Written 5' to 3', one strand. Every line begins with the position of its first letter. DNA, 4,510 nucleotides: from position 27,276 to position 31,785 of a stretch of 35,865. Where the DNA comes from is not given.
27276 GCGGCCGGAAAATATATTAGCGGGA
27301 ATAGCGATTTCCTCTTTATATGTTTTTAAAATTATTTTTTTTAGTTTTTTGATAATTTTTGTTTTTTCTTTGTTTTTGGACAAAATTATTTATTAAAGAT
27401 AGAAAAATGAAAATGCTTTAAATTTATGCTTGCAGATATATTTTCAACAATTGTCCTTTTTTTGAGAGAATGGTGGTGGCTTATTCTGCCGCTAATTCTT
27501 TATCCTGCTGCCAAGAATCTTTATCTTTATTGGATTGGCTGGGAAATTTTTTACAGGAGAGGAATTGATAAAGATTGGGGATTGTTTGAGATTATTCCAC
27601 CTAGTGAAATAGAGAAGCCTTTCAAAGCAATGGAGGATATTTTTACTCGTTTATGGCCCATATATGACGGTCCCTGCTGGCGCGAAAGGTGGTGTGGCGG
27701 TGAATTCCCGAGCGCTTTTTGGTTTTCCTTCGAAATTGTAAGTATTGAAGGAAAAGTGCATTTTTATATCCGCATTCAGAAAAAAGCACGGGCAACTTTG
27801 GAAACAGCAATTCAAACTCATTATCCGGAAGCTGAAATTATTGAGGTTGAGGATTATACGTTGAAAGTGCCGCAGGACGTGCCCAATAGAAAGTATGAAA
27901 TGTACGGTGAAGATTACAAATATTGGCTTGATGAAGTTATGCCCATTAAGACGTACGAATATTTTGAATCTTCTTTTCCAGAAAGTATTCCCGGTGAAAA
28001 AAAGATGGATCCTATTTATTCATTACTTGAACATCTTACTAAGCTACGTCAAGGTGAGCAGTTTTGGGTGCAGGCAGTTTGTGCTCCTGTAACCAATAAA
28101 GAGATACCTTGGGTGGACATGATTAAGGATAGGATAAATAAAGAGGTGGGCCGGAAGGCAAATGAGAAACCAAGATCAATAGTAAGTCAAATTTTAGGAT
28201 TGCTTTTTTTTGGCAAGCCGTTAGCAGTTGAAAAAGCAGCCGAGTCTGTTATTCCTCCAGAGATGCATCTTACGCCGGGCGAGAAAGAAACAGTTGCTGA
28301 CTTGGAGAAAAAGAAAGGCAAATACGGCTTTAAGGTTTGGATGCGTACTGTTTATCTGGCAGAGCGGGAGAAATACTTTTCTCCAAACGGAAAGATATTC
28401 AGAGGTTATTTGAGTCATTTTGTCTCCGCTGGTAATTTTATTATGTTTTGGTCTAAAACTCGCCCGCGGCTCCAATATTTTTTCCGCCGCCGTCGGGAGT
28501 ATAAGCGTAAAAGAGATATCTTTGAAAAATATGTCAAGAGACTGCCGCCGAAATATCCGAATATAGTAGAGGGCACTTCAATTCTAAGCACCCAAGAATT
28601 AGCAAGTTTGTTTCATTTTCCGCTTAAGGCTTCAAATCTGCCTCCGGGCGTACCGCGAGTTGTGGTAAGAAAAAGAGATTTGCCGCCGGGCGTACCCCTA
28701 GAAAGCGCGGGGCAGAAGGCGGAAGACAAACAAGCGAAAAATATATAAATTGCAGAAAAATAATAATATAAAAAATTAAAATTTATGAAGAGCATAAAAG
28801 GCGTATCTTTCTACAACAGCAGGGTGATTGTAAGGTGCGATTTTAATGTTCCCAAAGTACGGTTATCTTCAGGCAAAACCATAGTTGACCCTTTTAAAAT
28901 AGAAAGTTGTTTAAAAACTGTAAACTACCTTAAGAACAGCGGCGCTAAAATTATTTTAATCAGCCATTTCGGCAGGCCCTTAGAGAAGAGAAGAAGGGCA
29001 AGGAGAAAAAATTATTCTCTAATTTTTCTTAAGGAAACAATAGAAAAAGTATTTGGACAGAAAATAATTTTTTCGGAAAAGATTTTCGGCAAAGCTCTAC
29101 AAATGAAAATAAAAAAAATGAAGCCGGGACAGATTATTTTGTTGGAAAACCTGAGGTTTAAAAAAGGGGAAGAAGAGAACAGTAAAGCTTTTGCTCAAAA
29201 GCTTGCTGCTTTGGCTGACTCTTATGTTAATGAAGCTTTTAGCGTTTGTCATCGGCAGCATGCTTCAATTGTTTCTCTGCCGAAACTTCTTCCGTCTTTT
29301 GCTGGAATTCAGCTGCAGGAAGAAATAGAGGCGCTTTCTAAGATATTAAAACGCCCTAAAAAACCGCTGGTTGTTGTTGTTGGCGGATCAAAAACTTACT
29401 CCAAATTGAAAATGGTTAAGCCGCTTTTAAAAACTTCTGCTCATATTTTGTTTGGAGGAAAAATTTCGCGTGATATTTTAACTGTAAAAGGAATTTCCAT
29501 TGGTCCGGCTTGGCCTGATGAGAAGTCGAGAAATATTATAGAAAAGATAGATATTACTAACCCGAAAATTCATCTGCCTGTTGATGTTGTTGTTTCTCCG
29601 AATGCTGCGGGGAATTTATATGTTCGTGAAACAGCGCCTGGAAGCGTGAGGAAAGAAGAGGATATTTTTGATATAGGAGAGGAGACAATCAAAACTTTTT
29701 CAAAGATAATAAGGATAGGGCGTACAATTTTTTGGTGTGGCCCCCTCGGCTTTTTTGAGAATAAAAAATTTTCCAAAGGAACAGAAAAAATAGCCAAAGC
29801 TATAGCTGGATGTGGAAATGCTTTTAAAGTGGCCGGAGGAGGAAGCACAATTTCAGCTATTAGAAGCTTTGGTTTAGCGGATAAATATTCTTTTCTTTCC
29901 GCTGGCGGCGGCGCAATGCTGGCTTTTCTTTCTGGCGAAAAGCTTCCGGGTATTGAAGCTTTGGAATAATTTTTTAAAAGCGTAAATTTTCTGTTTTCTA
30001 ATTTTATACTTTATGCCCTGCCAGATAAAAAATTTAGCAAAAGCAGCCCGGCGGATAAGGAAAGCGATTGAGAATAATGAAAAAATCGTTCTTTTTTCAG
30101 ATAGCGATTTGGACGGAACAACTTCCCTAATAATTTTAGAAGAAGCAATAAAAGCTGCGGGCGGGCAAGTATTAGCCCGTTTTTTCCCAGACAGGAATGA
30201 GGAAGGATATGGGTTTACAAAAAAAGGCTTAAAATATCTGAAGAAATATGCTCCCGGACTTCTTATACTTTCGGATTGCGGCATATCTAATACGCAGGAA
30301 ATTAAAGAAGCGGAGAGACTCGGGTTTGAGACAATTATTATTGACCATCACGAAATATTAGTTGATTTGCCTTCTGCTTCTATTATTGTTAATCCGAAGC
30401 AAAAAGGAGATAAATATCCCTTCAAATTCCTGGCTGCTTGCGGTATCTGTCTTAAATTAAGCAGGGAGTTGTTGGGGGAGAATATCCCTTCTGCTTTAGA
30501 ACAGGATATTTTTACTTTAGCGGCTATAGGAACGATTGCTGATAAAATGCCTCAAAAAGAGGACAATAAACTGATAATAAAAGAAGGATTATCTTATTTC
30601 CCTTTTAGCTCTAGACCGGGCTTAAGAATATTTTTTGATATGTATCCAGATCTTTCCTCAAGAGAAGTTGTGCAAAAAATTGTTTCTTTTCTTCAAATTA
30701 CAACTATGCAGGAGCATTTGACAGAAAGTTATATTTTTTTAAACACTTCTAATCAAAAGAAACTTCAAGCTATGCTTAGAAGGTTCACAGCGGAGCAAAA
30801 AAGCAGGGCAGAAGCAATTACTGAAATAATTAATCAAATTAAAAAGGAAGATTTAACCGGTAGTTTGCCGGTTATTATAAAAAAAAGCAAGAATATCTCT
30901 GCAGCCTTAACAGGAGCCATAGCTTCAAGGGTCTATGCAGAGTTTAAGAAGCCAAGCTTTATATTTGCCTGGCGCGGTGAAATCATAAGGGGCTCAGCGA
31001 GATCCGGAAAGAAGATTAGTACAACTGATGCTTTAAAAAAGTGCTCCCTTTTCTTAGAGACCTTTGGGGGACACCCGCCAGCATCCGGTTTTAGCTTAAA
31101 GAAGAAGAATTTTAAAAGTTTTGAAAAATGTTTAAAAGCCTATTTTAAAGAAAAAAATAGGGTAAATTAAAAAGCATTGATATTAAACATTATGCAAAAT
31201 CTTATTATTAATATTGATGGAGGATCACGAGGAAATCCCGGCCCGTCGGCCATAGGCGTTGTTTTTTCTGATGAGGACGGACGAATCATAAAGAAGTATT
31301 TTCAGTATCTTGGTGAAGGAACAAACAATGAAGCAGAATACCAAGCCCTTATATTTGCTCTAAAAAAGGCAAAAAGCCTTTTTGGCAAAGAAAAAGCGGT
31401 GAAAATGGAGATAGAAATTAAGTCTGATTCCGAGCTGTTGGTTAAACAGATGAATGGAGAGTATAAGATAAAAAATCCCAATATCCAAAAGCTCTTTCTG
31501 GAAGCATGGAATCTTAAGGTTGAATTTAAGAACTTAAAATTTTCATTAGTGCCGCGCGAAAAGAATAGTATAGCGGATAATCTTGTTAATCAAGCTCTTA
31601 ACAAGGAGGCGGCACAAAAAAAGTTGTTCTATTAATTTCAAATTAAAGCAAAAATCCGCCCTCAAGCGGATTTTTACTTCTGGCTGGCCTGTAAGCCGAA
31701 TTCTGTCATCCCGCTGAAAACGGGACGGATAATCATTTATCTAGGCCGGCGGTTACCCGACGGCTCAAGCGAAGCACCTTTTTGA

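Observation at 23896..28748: Orphan four-gene cassette: two anchor-less VirD4/TraD-like ATPase paralogs plus two membrane proteins, with no other T4SS or conjugation genes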

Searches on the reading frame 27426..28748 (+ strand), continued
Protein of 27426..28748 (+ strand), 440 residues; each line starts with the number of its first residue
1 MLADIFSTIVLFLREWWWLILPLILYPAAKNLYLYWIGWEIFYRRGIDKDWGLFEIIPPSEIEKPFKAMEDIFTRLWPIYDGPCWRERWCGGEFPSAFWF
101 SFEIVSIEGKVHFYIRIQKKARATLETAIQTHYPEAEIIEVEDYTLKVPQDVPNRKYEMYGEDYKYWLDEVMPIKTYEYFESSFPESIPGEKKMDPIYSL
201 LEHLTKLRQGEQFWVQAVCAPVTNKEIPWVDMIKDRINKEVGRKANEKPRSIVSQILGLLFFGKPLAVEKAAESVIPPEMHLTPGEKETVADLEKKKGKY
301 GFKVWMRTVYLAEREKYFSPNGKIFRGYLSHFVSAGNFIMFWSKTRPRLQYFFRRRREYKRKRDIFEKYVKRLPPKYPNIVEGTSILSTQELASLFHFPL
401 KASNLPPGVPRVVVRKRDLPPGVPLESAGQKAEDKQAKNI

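Call 33: find_encoding_contigs(protein=P0004, flank=8000, max_places=1)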
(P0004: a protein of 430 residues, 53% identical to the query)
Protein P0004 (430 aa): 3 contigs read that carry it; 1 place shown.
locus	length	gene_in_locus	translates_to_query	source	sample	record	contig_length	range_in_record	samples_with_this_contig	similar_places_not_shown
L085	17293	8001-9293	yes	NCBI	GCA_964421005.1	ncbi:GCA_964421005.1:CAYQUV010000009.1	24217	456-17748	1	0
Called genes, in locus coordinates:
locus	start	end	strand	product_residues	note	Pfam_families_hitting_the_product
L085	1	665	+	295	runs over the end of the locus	PF01565:FAD_binding_4, PF02873:MurB_C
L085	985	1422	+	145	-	PF02482:Ribosomal_S30AE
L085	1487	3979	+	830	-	PF07517:SecA_DEAD, PF01043:SecA_PP_bind, PF21090:P-loop_SecA, PF00271:Helicase_C (weak), PF21090:P-loop_SecA, PF07516:SecA_SW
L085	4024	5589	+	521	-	PF21760:SecD_1st, PF22599:SecDF_P1_head, PF02355:SecD_SecF_C, PF03176:MMPL (weak)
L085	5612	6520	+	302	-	PF07549:Sec_GG, PF02355:SecD_SecF_C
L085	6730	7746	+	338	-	PF04545:Sigma70_r4, PF05066:HARE-HTH (weak)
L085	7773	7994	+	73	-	-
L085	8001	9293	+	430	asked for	PF26449:DUF8128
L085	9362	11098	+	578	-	PF01935:DUF87 (weak), PF10412:TrwB_AAD_bind, PF12696:TraG-D_C (weak), PF23477:zf_Tbcl_2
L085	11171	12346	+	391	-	PF00162:PGK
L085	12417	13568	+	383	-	PF01368:DHH, PF02272:DHHA1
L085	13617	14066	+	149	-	PF00075:RNase_H, PF13456:RVT_3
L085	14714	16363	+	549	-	PF03023:MurJ, PF13440:Polysacc_synt_3, PF01554:MatE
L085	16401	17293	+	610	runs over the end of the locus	PF00009:GTP_EFTU, PF00071:Ras (faint), PF22042:EF-G_D2 (weak), PF03144:GTP_EFTU_D2, PF14492:EFG_III (weak), PF00679:EFG_C, PF06421:LepA_C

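Call 34: find_encoding_contigs(protein=P0002, flank=8000, max_places=1)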
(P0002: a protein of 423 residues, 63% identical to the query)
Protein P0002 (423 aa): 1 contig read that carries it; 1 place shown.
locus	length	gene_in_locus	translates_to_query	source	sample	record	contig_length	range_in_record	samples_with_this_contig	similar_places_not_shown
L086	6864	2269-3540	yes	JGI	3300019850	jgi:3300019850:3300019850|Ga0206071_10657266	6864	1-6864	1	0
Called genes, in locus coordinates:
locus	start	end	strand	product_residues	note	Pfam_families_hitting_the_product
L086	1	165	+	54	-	?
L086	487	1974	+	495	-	PF01935:DUF87 (faint), PF10412:TrwB_AAD_bind, PF12696:TraG-D_C (weak)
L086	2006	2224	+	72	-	-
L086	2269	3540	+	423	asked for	PF26449:DUF8128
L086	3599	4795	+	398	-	PF00162:PGK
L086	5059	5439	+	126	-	PF05635:23S_rRNA_IVP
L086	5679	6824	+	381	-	PF01368:DHH, PF02272:DHHA1 (weak)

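Call 35: fold_search(model_id=the predicted structure, library=pdb)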
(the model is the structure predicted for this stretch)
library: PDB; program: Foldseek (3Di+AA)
matches with E <= 10: 529; with E <= 0.001: 13
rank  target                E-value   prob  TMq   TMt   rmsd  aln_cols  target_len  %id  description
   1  7o42_A                1.8e-05  1.00  0.38  0.20   9.5       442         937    6  TrwK/VirB4unbound trimer of dimers complex (with Hcp1) from the R388 type IV secretion system determined by cryo-EM. (released 2022-06-22)
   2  7o42_E                4.8e-05  1.00  0.37  0.19   9.4       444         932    6  TrwK/VirB4unbound trimer of dimers complex (with Hcp1) from the R388 type IV secretion system determined by cryo-EM. (released 2022-06-22)
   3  7o43_A                4.8e-05  1.00  0.35  0.22   8.9       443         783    6  TrwK/VirB4unbound dimer complex from R388 type IV secretion system determined by cryo-EM. (released 2022-06-22)
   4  8rtb_B                5.4e-05  1.00  0.36  0.26   9.3       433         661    6  Extended inner membrane complex (IMC) protomer structure (TrwM/VirB3-TrwK/VirB4-TrwI/VirB6-TrwG/VirB8-TrwE/VirB10) fro (released 2024-06-19)
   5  8rtb_A                7.1e-05  1.00  0.36  0.23   9.9       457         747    6  Extended inner membrane complex (IMC) protomer structure (TrwM/VirB3-TrwK/VirB4-TrwI/VirB6-TrwG/VirB8-TrwE/VirB10) fro (released 2024-06-19)
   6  8rtd_O                7.1e-05  1.00  0.36  0.22   9.9       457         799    6  Stalk-Arches-IMC structure from the fully-assembled R388 type IV secretion system determined by cryo-EM. (released 2024-06-19)
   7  8rtd_T                7.1e-05  1.00  0.36  0.22   9.9       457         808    6  Stalk-Arches-IMC structure from the fully-assembled R388 type IV secretion system determined by cryo-EM. (released 2024-06-19)
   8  7o41_B                1.3e-04  1.00  0.35  0.25   8.7       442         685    6  Hexameric composite model of the Inner Membrane Complex (IMC) with the Arches from the fully-assembled R388 type IV se (released 2022-06-22)
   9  8rtd_g                1.6e-04  1.00  0.36  0.23   9.7       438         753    8  Stalk-Arches-IMC structure from the fully-assembled R388 type IV secretion system determined by cryo-EM. (released 2024-06-19)
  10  8rtd_V                2.0e-04  1.00  0.36  0.24   8.9       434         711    6  Stalk-Arches-IMC structure from the fully-assembled R388 type IV secretion system determined by cryo-EM. (released 2024-06-19)
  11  8rtd_h                2.3e-04  1.00  0.38  0.36   8.8       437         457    7  Stalk-Arches-IMC structure from the fully-assembled R388 type IV secretion system determined by cryo-EM. (released 2024-06-19)
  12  8rtd_P                2.5e-04  1.00  0.36  0.23   8.9       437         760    6  Stalk-Arches-IMC structure from the fully-assembled R388 type IV secretion system determined by cryo-EM. (released 2024-06-19)
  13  7o43_B                8.2e-04  0.99  0.35  0.22   9.3       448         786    8  TrwK/VirB4unbound dimer complex from R388 type IV secretion system determined by cryo-EM. (released 2022-06-22)
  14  7o41_A                1.5e-02  0.75  0.31  0.20  10.8       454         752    6  Hexameric composite model of the Inner Membrane Complex (IMC) with the Arches from the fully-assembled R388 type IV se (released 2022-06-22)
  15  4pzf_D                1.6e-02  0.51  0.19  0.17  11.8       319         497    8  Berberine bridge enzyme G164A variant, a reticuline dehydrogenase (released 2014-04-23)
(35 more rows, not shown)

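Call 36: fold_search(model_id=the predicted structure, library=viral)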
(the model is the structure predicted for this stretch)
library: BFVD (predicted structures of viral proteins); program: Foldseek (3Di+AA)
matches with E <= 10: 471; with E <= 0.001: 7
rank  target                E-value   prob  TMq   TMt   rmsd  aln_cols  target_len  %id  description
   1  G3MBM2                4.4e-16  1.00  0.53  0.30   7.1       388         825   15  Gp156 [Bacillus phage G]
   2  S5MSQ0                1.7e-15  1.00  0.51  0.26  11.3       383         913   16  Lipid A export ATP-binding/permease protein Msb [Bacillus phage JL]
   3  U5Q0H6                1.2e-14  1.00  0.50  0.40   6.9       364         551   14  Uncharacterized protein [Bacillus phage Slash]
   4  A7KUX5                1.1e-08  1.00  0.33  0.20   9.9       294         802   13  (no name in the UniProt tables at hand)
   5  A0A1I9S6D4            4.4e-08  1.00  0.38  0.50  11.6       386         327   14  (no name in the UniProt tables at hand)
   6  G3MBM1                2.0e-06  1.00  0.35  0.29   8.9       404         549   11  Gp155 [Bacillus phage G]
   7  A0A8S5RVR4            2.4e-04  0.99  0.31  0.31  10.2       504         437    8  Component of type IV transporter system [Siphoviridae sp. ctHip2]
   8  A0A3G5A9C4            1.1e-02  0.89  0.26  0.21  12.0       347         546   11  FAD-binding oxidoreductase [Hyperionvirus sp.]
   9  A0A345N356            7.5e-02  0.57  0.14  0.24   6.5       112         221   18  (no name in the UniProt tables at hand)
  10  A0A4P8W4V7            8.9e-02  0.33  0.17  0.22  15.3       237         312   11  (no name in the UniProt tables at hand)
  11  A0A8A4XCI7            9.4e-02  0.44  0.13  0.23   9.2       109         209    8  Uncharacterized protein [Cygnus columbianus CRESS-DNA-virus sp.]
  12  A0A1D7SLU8            1.5e-01  0.08  0.10  0.13  23.6       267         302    9  Uncharacterized protein [Cyanophage S-RIM14]
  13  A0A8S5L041            1.5e-01  0.02  0.05  0.06  30.8       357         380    7  Maturation protein [ssRNA phage SRR6253161_1]
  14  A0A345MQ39            1.6e-01  0.44  0.14  0.26   7.2       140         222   14  (no name in the UniProt tables at hand)
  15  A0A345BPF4            1.8e-01  0.15  0.12  0.21  11.6       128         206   13  (no name in the UniProt tables at hand)
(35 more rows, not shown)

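Call 38: search_solved_structures(query=A1, max_evalue=10, show_alignments=2)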
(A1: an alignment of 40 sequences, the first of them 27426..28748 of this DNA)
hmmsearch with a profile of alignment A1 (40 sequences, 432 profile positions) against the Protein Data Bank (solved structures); distinct sequences matched with E-value up to 10: 0.

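Call 73: search_protein_families(library=pfam, proteins=[L001:11227-13422:+, L001:8401-10137:+], max_evalue=1)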
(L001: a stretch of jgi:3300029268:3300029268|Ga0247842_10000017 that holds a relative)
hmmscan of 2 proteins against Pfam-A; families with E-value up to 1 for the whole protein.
L001:11227-13422:+ (731 aa): 1 family
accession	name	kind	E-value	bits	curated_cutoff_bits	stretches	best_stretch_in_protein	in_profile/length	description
PF13168.11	Poxvirus_B22R_C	-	0.079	12.9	25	1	123-187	105-165/195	Poxvirus B22R protein C-terminal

L001:8401-10137:+ (578 aa): 11 families
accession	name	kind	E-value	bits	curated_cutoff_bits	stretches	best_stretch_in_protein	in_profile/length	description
PF23477.1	zf_Tbcl_2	-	5.5e-13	48.8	27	1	442-474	3-35/37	Probable treble clef zinc finger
PF10412.15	TrwB_AAD_bind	-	2.1e-08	33.9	20.5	1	25-338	11-310/387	Type IV secretion-system coupling protein DNA-binding domain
PF01935.23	DUF87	-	1.9e-05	25.3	23.2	1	29-248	23-209/220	Helicase HerA, central domain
PF12696.13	TraG-D_C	-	4.3e-05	23.9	22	1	280-346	3-72/126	TraM recognition site of TraD and TraG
PF13401.12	AAA_22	-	0.00062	20.5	27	1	28-69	4-45/130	AAA domain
PF25199.1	nSTAND_NTPase5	-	0.00082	19.7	34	1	25-109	37-123/145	Novel STAND NTPase 5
PF06745.19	ATPase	-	0.014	15.2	26.6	0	28-63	18-54/231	KaiC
PF13191.12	AAA_16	-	0.015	16.2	32.6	1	27-50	22-45/167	AAA ATPase domain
PF05872.18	HerA_C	-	0.069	12.2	22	1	16-69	8-61/502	Helicase HerA-like C-terminal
PF16366.10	CEBP_ZZ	-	0.13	13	29.8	1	440-487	7-55/58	Cytoplasmic polyadenylation element-binding protein ZZ domain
PF01695.23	IstB_IS21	-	0.2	11.6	24.1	1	27-63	90-126/238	IstB-like ATP binding protein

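Call 74: search_protein_families(library=ncbifam, proteins=[L001:8401-10137:+], max_evalue=0.1)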
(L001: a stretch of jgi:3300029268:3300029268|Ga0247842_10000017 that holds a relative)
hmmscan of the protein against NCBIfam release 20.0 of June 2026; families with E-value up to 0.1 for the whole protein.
L001:8401-10137:+ (578 aa): 15 families
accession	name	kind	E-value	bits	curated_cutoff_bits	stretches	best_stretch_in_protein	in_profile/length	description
TIGR04272.1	cxxc_cxxc_Mbark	domain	5e-13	48.6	36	1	442-474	3-35/37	CxxC-x17-CxxC domain-containing protein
TIGR03743.1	SXT_TraD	subfamily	3.4e-11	42.3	366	2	23-69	169-215/636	conjugative transfer system coupling protein TraD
NF045973.1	conju_CD1115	equivalog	3.3e-10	39.4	250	1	25-344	20-363/442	VirD4-like conjugal transfer protein, CD1115 family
TIGR03754.1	conj_TOL_TraD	equivalog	2e-08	33.2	647.55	1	20-69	171-220/643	type IV conjugative transfer system coupling protein TraD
NF053655.1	CedD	equivalog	4.8e-08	32.1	600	1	5-93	198-284/527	DNA-translocating ATPase CedD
NF041447.1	TrbC_conju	equivalog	6.6e-05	21.5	800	1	6-66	106-166/685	F-type conjugative transfer protein TrbC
TIGR02759.1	TraD_Ftype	equivalog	0.0024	16.7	521.35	0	256-339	386-474/566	type IV conjugative transfer system coupling protein TraD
TIGR00929.1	VirB4_CagE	subfamily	0.0025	16.1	643.1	0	31-52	439-460/792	VirB4 family type IV secretion/conjugal transfer ATPase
TIGR03783.1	Bac_Flav_CT_G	subfamily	0.016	13.1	261.55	1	30-102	439-510/829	TraG family conjugative transposon ATPase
NF040713.1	ZapE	equivalog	0.065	12.5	140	0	20-49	44-72/344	cell division protein ZapE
TIGR03420.1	DnaA_homol_Hda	equivalog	0.068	12.7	194.8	0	27-66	36-75/226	DnaA regulatory inactivator Hda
TIGR03167.1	tRNA_sel_U_synt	equivalog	0.076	12.4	219.75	0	29-52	127-150/311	tRNA 2-selenouridine(34) synthase MnmH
TIGR04234.1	seadorna_RNAP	equivalog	0.081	10.4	150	0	165-246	877-959/1144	RNA-directed RNA polymerase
NF033849.1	ser_rich_anae_1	subfamily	0.083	10.2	650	0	26-52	756-782/1163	serine-rich protein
NF038214.1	IS21_help_AAA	equivalog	0.089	12.5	200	0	28-63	89-124/232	IS21-like element helper ATPase IstB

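Call 97: find_related_loci(query=A1, collection=viral_contigs, flank=6000)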
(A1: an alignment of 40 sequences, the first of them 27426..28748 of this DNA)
Query A1 (440 aa) in viral_contigs; peptide patterns used: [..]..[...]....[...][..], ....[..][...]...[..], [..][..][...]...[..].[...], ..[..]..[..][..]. (x = any residue, [..] = any of these).
133 stretches matched a pattern, but none encodes a relative of the query by tblastn (E <= 1e-3).

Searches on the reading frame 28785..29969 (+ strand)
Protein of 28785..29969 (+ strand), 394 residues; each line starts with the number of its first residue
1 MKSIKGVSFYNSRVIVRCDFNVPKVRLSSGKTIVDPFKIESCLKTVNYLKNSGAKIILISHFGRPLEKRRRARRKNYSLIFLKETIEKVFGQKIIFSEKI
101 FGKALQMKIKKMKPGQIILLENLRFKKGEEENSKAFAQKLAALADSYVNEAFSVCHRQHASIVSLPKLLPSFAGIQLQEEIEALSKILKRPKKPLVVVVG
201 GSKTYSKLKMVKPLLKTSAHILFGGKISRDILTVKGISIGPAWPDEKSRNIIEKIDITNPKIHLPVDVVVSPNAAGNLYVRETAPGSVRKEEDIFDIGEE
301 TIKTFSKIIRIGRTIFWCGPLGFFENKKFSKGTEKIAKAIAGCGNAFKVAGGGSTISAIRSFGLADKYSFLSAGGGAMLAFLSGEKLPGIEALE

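Call 10: search_protein_families(library=pfam, proteins=[window:28785-29969:+], max_evalue=0.00001)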
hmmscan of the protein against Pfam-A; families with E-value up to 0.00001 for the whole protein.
window:28785-29969:+ (394 aa): 1 family
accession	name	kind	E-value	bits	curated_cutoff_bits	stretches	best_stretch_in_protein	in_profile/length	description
PF00162.24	PGK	-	9.8e-113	377.4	27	1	5-385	2-379/379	Phosphoglycerate kinase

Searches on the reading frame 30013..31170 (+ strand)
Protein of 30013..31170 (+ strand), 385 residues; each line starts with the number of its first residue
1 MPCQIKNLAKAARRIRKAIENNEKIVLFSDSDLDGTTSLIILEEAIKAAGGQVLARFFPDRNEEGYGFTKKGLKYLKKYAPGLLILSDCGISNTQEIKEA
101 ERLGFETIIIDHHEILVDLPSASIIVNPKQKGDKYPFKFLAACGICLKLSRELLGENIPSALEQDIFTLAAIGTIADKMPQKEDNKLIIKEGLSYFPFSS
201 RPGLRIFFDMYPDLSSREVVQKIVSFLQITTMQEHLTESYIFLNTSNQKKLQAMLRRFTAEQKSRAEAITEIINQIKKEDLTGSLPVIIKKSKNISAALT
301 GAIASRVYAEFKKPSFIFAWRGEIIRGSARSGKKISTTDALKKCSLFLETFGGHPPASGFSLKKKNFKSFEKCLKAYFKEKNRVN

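Call 10: search_protein_families(library=pfam, proteins=[window:30013-31170:+], max_evalue=0.00001)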
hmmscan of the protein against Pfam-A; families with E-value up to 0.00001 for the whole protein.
window:30013-31170:+ (385 aa): 2 families
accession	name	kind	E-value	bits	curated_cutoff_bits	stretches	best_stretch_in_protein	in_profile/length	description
PF01368.27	DHH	-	3.3e-17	63.4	28.1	1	24-174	1-125/125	DHH family, N-terminal domain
PF02272.25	DHHA1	-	1.4e-09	38.8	25.9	1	286-380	3-102/102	DHHA1 domain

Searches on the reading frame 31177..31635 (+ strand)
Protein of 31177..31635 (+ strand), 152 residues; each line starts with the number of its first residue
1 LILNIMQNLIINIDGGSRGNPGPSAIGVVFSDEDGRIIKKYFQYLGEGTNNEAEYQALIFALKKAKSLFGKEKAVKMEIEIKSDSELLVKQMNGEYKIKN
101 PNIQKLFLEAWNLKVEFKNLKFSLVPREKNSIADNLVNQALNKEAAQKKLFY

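Call 10: search_protein_families(library=pfam, proteins=[window:31177-31635:+], max_evalue=0.00001)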
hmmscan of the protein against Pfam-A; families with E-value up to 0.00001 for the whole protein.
window:31177-31635:+ (152 aa): 2 families
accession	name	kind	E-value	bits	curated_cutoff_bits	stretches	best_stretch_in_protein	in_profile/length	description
PF13456.12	RVT_3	-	4.5e-22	78.7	21.6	1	12-140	1-123/123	Reverse transcriptase-like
PF00075.30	RNase_H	-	1.6e-10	41.7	25.8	1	8-101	3-86/141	RNase H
